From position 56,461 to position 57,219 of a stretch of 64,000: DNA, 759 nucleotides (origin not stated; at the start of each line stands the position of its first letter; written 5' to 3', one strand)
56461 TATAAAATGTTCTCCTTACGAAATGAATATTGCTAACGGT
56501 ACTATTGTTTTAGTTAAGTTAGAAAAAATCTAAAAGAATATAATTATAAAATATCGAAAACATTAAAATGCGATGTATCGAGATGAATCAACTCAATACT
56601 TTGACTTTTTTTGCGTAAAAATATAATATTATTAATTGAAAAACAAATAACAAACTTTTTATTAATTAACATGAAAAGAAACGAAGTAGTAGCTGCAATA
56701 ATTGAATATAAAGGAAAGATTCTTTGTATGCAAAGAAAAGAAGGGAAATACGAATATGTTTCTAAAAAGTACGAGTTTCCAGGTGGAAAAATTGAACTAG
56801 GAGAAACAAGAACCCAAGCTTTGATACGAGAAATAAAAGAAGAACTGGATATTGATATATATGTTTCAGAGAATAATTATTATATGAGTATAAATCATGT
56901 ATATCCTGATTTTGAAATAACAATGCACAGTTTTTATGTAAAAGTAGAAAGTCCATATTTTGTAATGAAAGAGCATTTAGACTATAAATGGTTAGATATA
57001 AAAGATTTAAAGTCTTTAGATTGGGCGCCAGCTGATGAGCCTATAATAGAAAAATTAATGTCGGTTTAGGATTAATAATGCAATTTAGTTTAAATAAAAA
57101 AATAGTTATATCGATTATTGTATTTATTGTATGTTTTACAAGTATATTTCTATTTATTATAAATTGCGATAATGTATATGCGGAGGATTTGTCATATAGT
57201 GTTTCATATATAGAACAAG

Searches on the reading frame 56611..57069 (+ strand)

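Call 90: search_protein_families(library=pfam, proteins=[window:56611-57069:+], max_evalue=0.001)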
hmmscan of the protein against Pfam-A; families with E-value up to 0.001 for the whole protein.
window:56611-57069:+ (152 aa): 3 families
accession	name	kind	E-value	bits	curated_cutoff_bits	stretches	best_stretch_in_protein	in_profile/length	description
PF14815.12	NUDIX_4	-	3.3e-17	62.8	35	1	27-148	2-113/113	NUDIX domain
PF00293.34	NUDIX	-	5.1e-15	56.1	21.1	1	22-148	2-133/134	NUDIX domain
PF22327.2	Nudt16-like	-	0.0001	22.8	27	1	19-112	7-95/161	U8 snoRNA-decapping enzyme-like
